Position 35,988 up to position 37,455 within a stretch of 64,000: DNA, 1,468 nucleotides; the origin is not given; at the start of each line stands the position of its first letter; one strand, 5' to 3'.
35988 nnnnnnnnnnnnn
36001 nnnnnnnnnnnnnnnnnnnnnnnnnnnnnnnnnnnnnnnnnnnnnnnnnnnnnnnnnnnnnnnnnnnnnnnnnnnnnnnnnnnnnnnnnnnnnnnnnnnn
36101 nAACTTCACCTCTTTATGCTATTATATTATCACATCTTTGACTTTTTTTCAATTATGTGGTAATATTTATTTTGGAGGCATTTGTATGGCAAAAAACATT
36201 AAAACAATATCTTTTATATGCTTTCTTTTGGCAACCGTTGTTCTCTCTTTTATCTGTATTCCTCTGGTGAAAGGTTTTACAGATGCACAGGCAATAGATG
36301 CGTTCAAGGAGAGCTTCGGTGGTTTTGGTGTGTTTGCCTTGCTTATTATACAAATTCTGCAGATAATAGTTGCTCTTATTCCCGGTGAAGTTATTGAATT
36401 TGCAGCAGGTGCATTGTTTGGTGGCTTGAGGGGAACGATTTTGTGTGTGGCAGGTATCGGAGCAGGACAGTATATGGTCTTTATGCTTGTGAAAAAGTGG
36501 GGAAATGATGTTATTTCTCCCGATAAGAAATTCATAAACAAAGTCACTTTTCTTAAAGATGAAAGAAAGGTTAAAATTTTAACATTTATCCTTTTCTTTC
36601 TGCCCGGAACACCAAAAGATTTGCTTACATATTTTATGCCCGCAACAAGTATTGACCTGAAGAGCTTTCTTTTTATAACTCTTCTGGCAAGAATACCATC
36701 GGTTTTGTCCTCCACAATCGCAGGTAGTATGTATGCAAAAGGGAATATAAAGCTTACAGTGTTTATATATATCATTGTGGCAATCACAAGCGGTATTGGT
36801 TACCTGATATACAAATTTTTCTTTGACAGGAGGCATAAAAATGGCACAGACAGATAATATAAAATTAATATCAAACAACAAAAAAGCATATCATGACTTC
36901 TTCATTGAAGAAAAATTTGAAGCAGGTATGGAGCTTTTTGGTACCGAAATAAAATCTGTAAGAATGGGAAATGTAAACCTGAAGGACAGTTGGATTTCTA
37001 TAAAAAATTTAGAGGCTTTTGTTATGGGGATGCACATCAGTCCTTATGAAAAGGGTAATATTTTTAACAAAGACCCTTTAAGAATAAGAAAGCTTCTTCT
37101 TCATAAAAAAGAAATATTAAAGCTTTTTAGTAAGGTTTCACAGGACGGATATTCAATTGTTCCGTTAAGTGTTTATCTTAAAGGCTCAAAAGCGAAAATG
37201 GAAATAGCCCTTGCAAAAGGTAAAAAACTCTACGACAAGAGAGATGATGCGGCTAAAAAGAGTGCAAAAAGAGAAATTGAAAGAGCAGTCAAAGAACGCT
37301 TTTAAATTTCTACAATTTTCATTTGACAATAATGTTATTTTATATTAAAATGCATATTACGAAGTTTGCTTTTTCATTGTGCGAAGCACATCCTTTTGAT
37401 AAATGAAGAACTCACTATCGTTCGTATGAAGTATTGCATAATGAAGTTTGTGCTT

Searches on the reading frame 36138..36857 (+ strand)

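Call 74: search_protein_families(library=pfam, proteins=[window:36138-36857:+], max_evalue=0.001)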
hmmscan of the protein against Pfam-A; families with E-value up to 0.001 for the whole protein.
window:36138-36857:+ (239 aa): 1 family
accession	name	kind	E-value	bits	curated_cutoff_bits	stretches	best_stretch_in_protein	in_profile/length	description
PF09335.16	VTT_dom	-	1.4e-17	64.7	33.9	1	81-197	1-122/123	VTT domain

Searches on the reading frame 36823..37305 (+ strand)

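Call 74: search_protein_families(library=pfam, proteins=[window:36823-37305:+], max_evalue=0.001)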
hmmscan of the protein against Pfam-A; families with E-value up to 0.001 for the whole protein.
window:36823-37305:+ (160 aa): 1 family
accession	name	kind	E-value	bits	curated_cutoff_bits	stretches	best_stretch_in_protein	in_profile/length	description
PF01668.23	SmpB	-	1.7e-60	203.5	27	1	16-158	1-143/143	SmpB protein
